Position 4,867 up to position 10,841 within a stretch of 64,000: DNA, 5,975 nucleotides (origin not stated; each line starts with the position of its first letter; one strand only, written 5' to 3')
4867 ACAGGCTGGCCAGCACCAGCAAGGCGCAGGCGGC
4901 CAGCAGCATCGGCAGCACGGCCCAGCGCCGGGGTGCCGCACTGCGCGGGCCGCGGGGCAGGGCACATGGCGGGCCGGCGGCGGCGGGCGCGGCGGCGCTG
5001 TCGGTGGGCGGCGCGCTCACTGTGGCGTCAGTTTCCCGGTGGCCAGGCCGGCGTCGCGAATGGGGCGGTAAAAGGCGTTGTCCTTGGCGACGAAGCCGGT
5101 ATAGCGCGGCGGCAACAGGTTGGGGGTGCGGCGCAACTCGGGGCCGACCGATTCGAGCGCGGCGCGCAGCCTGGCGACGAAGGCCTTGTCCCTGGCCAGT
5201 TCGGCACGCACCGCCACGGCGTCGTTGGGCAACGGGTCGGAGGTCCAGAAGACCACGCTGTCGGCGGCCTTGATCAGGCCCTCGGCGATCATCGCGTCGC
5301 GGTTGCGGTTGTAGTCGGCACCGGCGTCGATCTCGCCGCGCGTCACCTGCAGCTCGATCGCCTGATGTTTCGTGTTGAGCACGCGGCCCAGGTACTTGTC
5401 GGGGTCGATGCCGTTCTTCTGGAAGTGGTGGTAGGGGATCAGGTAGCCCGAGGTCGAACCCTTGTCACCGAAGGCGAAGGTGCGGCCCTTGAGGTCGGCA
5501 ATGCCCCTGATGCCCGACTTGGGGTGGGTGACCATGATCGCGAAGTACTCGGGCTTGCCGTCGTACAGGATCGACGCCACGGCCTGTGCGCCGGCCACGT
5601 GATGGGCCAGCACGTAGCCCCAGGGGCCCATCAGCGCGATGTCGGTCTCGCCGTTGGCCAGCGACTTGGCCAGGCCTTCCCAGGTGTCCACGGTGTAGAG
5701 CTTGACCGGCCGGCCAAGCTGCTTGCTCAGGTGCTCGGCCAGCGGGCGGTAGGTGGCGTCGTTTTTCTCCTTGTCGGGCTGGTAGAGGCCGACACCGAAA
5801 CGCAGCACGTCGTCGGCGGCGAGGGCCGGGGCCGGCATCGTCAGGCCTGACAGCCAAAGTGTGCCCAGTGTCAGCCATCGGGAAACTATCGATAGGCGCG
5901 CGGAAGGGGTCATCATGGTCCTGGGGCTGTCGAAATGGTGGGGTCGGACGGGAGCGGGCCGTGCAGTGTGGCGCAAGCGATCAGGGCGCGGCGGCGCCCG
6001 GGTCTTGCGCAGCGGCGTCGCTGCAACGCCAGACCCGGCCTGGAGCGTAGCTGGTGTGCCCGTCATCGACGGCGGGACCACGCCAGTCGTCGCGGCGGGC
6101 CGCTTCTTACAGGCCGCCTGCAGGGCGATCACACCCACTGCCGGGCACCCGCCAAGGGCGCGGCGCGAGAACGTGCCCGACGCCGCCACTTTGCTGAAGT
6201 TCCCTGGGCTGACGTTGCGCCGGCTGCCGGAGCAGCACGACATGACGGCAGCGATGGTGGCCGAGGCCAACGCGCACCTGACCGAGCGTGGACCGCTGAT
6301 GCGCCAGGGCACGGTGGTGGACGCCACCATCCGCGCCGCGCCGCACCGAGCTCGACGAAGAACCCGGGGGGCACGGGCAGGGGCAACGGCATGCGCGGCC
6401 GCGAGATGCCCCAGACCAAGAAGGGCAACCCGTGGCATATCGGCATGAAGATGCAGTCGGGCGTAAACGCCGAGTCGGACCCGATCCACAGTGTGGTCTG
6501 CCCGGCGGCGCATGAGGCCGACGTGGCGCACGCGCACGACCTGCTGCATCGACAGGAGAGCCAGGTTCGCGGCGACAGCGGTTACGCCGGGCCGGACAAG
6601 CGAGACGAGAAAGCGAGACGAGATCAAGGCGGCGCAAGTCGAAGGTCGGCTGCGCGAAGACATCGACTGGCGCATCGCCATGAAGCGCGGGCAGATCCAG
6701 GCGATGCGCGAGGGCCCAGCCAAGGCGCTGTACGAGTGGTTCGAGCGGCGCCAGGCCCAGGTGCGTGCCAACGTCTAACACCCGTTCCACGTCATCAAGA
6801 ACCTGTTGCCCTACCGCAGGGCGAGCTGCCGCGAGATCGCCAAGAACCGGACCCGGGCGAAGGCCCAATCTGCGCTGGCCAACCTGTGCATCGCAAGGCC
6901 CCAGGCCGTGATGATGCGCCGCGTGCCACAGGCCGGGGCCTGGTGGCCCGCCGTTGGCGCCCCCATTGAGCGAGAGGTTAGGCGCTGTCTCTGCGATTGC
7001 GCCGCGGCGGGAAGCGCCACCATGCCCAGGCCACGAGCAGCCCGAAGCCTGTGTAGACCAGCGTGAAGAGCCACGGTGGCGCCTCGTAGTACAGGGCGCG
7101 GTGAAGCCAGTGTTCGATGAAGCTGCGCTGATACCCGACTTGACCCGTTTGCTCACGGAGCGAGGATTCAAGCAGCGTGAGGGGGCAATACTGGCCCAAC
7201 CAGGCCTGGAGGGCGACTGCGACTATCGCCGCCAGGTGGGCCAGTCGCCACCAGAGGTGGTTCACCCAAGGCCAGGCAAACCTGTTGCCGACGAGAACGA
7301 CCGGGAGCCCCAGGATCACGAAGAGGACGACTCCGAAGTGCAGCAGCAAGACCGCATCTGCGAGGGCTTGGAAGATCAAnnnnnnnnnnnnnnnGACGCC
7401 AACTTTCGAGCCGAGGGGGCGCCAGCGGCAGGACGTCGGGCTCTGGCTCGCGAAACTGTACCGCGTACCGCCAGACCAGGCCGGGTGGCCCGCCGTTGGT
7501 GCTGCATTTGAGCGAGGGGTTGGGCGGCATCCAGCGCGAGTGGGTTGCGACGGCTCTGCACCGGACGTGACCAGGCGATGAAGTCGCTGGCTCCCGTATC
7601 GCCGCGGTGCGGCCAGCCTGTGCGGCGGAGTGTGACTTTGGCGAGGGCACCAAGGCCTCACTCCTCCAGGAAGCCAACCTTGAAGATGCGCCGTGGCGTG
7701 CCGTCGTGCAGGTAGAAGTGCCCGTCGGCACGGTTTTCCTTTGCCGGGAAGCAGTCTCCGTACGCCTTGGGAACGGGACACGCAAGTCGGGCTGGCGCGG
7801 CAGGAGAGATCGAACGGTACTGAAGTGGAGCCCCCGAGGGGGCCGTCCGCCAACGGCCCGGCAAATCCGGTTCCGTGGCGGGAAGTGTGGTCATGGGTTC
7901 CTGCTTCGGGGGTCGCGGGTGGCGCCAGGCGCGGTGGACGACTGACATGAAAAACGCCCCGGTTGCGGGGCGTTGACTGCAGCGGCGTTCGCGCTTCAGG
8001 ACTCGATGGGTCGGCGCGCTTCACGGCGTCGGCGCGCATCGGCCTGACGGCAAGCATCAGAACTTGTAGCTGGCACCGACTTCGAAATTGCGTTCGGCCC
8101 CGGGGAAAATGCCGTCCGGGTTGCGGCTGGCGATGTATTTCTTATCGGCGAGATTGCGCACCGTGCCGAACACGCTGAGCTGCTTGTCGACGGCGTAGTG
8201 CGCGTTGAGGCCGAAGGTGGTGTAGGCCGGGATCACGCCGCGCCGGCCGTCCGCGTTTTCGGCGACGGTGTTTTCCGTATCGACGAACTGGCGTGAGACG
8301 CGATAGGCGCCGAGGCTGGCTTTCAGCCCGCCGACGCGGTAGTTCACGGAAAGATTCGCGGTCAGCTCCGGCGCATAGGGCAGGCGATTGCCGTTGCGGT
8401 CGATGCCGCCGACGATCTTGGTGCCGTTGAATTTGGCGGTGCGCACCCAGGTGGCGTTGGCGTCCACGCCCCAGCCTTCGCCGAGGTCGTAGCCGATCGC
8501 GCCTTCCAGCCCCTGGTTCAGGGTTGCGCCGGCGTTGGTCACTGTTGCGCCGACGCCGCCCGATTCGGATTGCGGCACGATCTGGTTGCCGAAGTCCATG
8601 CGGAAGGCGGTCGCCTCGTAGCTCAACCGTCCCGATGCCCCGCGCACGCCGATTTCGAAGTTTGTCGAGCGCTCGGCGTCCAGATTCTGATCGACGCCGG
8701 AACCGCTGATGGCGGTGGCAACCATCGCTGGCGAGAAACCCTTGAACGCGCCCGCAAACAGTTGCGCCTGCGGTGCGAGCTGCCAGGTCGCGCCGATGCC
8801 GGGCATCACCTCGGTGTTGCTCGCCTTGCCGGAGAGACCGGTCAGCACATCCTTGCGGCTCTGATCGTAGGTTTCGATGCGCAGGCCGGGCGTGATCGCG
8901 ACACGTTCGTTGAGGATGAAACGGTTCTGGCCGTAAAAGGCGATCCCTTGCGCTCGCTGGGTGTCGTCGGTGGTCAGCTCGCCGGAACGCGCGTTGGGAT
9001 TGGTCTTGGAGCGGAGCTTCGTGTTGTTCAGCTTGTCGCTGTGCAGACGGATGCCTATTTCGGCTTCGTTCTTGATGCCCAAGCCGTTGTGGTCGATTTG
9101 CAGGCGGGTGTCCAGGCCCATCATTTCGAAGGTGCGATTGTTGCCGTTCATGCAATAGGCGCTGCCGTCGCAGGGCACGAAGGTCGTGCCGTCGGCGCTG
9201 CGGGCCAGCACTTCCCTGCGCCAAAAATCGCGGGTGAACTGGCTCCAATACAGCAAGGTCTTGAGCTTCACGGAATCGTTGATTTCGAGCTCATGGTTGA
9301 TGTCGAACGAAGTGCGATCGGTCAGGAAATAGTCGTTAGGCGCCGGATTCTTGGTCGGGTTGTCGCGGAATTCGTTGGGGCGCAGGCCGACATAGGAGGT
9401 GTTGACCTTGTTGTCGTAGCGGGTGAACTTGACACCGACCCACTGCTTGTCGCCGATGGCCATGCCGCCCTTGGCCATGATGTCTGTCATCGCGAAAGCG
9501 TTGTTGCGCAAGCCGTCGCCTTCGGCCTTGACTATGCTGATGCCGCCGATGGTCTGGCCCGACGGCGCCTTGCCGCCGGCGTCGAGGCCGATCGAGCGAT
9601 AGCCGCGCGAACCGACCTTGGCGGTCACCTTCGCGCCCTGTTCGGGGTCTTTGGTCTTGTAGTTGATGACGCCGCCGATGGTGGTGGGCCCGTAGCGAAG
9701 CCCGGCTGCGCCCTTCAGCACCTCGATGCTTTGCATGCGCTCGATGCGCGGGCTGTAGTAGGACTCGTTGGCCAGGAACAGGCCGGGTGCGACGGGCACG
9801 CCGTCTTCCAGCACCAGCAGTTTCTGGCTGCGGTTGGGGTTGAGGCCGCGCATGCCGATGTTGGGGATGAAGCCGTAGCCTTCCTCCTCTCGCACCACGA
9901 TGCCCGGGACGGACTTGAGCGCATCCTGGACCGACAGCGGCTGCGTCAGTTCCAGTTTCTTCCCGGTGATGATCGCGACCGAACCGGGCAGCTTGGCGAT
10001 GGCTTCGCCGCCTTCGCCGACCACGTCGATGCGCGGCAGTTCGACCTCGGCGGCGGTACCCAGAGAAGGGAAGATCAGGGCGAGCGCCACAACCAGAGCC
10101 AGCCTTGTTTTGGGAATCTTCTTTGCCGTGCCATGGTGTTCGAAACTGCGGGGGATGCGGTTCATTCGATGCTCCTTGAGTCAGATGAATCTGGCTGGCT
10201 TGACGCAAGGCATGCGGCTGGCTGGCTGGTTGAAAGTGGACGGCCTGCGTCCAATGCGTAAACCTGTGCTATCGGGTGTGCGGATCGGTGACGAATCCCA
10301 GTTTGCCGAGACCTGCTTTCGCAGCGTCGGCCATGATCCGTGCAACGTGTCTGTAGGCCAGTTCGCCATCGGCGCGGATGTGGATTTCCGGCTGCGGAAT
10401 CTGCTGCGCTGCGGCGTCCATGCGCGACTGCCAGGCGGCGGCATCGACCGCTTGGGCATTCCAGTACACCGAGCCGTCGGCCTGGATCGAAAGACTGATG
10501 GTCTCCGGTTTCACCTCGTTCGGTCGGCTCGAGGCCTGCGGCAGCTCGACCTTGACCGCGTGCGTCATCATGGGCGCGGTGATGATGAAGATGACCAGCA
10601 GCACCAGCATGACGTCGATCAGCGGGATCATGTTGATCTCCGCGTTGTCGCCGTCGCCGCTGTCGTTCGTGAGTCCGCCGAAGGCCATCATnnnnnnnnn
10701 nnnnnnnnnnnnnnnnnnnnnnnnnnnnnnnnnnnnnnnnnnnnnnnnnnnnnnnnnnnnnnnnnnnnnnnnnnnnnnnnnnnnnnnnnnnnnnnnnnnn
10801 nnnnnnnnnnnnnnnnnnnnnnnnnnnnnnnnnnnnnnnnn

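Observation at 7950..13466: A complete Fur-regulated iron-uptake operon sits inside the integron, between the attI position and the first attC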

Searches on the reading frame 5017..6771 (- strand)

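Call 37: search_protein_families(library=pfam, proteins=[window:5017-6771:-], max_evalue=0.001)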
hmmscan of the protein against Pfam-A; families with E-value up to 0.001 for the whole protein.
window:5017-6771:- (584 aa): 3 families
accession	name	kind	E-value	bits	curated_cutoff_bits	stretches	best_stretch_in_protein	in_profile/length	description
PF12974.12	Phosphonate-bd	-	1.4e-56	192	27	1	333-566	8-240/242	ABC transporter, phosphonate, periplasmic substrate-binding protein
PF09084.16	NMT1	-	1.5e-05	25.5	20.5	1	369-508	36-168/216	NMT1/THI5 like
PF13379.11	NMT1_2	-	0.00082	19.7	24.7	0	349-539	30-232/252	NMT1-like family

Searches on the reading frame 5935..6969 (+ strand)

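Call 37: search_protein_families(library=pfam, proteins=[window:5935-6969:+], max_evalue=0.001)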
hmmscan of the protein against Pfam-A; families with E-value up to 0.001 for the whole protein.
window:5935-6969:+ (344 aa): 1 family
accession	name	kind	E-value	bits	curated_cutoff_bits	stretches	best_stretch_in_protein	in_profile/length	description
PF01609.27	DDE_Tnp_1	-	4.2e-09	36.9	23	1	160-227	25-96/200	Transposase DDE domain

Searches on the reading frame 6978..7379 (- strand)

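Call 7: search_protein_families(library=pfam, proteins=[window:6978-7379:-], max_evalue=0.01)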
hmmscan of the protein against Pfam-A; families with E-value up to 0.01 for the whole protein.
window:6978-7379:- (133 aa): 1 family
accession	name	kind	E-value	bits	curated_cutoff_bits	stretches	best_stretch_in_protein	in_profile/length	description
PF10861.13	DUF2784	-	1.4e-30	106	29.7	1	5-124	2-108/109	Protein of Unknown function (DUF2784)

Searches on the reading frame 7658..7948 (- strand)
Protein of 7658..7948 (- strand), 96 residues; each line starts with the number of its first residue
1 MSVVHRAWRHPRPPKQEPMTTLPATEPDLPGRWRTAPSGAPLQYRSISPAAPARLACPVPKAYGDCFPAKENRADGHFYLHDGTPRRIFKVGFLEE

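Call 7: search_protein_families(library=pfam, proteins=[window:7658-7948:-], max_evalue=0.01)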
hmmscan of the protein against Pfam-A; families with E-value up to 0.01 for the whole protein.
window:7658-7948:- (96 aa): 0 families

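Call 27: find_homologous_proteins(query=window:7658-7897:-, max_evalue=0.01)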
Query window:7658-7897:-: 1 candidates shared short words with the query, none scored E <= 0.01.

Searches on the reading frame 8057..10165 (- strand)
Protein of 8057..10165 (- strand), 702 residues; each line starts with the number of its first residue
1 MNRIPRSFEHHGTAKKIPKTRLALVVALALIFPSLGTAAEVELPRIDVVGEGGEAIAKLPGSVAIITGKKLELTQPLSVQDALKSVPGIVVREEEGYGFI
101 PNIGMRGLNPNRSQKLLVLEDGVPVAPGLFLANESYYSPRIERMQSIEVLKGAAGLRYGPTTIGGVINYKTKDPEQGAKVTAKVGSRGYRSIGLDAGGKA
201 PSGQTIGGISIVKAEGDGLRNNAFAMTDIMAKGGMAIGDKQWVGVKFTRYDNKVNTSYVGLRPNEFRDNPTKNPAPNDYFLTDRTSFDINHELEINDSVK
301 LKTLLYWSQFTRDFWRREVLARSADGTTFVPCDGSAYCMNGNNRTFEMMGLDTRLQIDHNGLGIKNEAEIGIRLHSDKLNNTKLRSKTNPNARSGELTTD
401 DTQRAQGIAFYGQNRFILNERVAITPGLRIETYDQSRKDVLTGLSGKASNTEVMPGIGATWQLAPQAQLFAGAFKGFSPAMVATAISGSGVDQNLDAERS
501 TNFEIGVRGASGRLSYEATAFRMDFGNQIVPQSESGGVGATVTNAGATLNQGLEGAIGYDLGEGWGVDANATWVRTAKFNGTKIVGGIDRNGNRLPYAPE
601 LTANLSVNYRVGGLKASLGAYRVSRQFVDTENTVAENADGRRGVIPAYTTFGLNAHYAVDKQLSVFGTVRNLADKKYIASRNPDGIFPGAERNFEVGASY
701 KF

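Call 7: search_protein_families(library=pfam, proteins=[window:8057-10165:-], max_evalue=0.01)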
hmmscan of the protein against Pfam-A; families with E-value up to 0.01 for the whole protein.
window:8057-10165:- (702 aa): 2 families
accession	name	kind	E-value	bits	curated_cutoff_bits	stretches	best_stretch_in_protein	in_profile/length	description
PF00593.30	TonB_dep_Rec_b-barrel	-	1.4e-53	183.8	27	1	248-672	22-436/436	TonB dependent receptor-like, beta-barrel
PF07715.20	Plug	-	5.6e-20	72.3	23.9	1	57-166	3-107/107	TonB-dependent Receptor Plug Domain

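Call 18: find_related_loci(query=window:8057-10165:-, collection=genome_contigs, flank=8000)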
Query window:8057-10165:- (702 aa) in genome_contigs; peptide patterns used: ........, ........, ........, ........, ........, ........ (x = any residue, [..] = any of these).
151 stretches matched a pattern; 72 encode a relative of the query (tblastn E <= 1e-3); 70 distinct loci.
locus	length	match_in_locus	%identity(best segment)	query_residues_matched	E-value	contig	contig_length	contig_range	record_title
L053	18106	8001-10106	86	1-702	0e+0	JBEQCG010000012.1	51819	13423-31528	MAG: Thiobacillus sp. isolate 05_S201.semibin_refined.049_sub NODE_191_length_51819_cov_14.645090, whole genome shotgun 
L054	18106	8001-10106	87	1-702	0e+0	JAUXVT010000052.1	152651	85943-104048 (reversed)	MAG: Thiobacillus sp. isolate C15_maxbin.023 C15_k141_393269, whole genome shotgun sequence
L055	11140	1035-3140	86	1-702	0e+0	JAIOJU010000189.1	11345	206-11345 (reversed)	MAG: Thiobacillus sp. isolate MAG_64 contig_217092, whole genome shotgun sequence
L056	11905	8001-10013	86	32-702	0e+0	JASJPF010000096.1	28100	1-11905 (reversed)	MAG: Thiobacillus sp. isolate MAG_58 NODE_921_length_28100_cov_7.718952, whole genome shotgun sequence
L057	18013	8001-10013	86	32-702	0e+0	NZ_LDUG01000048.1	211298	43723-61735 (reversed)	Thiobacillus denitrificans strain RG RG48, whole genome shotgun sequence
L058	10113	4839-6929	83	6-702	0e+0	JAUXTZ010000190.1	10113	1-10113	MAG: Burkholderiales bacterium isolate C13_metabat.bin.42 C13_k141_121831, whole genome shotgun sequence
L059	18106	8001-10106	82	1-702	0e+0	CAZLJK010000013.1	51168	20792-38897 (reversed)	MAG TPA_asm: uncultured Sulfuricella sp. isolate SRP062349_co5_237 genome assembly, contig: NODE_129_length_51168_cov_49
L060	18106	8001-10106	86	1-702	0e+0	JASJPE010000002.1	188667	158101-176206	MAG: Thiobacillus sp. isolate MAG_149 NODE_39_length_188667_cov_19.932523, whole genome shotgun sequence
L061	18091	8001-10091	76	6-702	0e+0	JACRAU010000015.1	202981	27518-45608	MAG: Betaproteobacteria bacterium isolate NC_groundwater_1602_Pr3_B-0.1um_64_42 SR-2_scaffold_141_1941602, whole genome 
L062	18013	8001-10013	78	32-702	0e+0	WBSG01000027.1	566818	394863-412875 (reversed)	Betaproteobacteria bacterium SCN2 NODE_3_length_566818_cov_50.766713, whole genome shotgun sequence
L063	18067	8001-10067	76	14-702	0e+0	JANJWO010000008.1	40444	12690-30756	MAG: Hydrogenophilaceae bacterium isolate RS261_metabat.bin.26 RS261_k141_157881, whole genome shotgun sequence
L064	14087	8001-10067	77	14-702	0e+0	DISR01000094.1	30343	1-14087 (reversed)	MAG TPA_asm: Thiobacillus sp. UBA6205 UBA6205_contig_4682, whole genome shotgun sequence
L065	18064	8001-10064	75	15-702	0e+0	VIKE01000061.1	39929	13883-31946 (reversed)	MAG: Rhodocyclaceae bacterium isolate X1_MetaBAT.22 scaffold_949, whole genome shotgun sequence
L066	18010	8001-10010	76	32-702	0e+0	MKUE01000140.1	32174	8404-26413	MAG: Thiobacillus sp. 65-1059 scnpilot_expt_750_p_scaffold_977, whole genome shotgun sequence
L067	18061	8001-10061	73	16-702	0e+0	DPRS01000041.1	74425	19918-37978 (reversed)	MAG TPA_asm: Oxalobacteraceae bacterium isolate UBA8502 contig_5127, whole genome shotgun sequence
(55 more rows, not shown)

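Call 50: find_related_loci(query=window:8057-10165:-, collection=metagenome_contigs, flank=10000)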
Query window:8057-10165:- (702 aa) in metagenome_contigs; peptide patterns used: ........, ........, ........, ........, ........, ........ (x = any residue, [..] = any of these).
142 stretches matched a pattern; 49 encode a relative of the query (tblastn E <= 1e-3); 48 distinct loci.
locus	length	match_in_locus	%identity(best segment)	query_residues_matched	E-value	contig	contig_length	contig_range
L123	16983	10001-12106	86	1-702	0e+0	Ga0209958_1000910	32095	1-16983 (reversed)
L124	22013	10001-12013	85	32-702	0e+0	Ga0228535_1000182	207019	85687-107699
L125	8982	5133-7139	81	34-702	0e+0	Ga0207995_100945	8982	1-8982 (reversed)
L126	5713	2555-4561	81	34-702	0e+0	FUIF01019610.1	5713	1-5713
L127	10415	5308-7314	81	34-702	0e+0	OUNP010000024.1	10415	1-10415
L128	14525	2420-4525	76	1-702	0e+0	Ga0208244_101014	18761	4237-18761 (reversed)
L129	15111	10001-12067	75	14-702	0e+0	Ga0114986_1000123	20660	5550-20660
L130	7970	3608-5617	76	32-702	0e+0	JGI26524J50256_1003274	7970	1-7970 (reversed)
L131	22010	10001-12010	76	32-702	0e+0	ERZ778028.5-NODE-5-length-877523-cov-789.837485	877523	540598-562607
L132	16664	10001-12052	69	19-702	0e+0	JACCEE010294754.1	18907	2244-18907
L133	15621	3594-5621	70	21-702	0e+0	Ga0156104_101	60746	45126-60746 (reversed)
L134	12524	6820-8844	68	22-702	0e+0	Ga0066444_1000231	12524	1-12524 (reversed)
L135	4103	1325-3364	66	21-702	0e+0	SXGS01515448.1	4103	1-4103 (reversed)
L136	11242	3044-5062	66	25-702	0e+0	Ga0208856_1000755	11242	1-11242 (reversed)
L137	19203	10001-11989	67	38-702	0e+0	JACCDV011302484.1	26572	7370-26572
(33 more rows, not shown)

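Call 53: search_protein_families(library=ncbifam, proteins=[window:8057-10165:-], max_evalue=0.001)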
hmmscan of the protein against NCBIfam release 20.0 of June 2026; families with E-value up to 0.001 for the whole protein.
window:8057-10165:- (702 aa): 28 families (the best 25 are shown)
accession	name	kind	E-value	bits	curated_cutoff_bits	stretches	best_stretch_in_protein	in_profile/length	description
TIGR01783.1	TonB-siderophor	subfamily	6.4e-69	233.2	223.5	1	59-702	2-649/649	TonB-dependent siderophore receptor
NF041676.1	FecA_OM_dicitr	equivalog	5.5e-49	166.8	1100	1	56-702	129-773/773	TonB-dependent Fe(3+) dicitrate receptor FecA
TIGR01785.1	TonB-hemin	subfamily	2.3e-46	158.6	316.85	1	48-702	6-677/677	TonB-dependent heme/hemoglobin receptor family protein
TIGR01786.1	TonB-hemlactrns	subfamily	2.5e-40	138.5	323.75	2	327-702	320-719/719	TonB-dependent hemoglobin/transferrin/lactoferrin family receptor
NF041535.1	TonB_rec_PqqU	equivalog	9.2e-28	96.9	1200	1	58-698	15-669/676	TonB-dependent receptor PqqU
TIGR01779.1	TonB-B12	equivalog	1.6e-26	93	599.7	2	62-220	48-203/614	TonB-dependent vitamin B12 receptor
NF007926.1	PRK10641.1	equivalog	1e-22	80.5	836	2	62-191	47-173/617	TonB-dependent vitamin B12 receptor BtuB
NF010048.1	PRK13524.1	subfamily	7.4e-22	77.6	493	2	258-684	289-718/744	FepA family TonB-dependent siderophore receptor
NF010051.0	PRK13528.1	subfamily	4.9e-20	71.3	583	2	368-700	380-719/727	FepA family TonB-dependent siderophore receptor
NF053590.1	TonB_dep_TOL0244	equivalog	1.3e-18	67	645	2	49-200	18-169/604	TOL_0244 family TonB-dependent receptor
NF007349.0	PRK09840.1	equivalog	1.8e-16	59.3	686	1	282-702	307-760/760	catecholate siderophore receptor Fiu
NF010010.0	PRK13483.1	equivalog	1.2e-15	56.6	927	2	43-173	33-164/660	ligand-gated channel protein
NF010038.0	PRK13513.1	equivalog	1.2e-14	53.9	942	2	54-178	47-171/659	ligand-gated channel protein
NF010012.0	PRK13486.1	equivalog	2.4e-14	52.6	924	2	54-173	37-159/696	TonB-dependent receptor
TIGR01782.1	TonB-Xanth-Caul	subfamily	6.3e-13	47.9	310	1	370-680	499-842/868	TonB-dependent receptor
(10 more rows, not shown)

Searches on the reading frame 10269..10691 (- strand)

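Call 7: search_protein_families(library=pfam, proteins=[window:10269-10691:-], max_evalue=0.01)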
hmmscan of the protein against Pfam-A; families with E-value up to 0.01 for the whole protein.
window:10269-10691:- (140 aa): 1 family
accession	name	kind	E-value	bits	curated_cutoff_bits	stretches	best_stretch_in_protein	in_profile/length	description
PF02472.21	ExbD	-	1.2e-33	116.4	25.4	1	15-137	4-127/128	Biopolymer transport protein ExbD/TolR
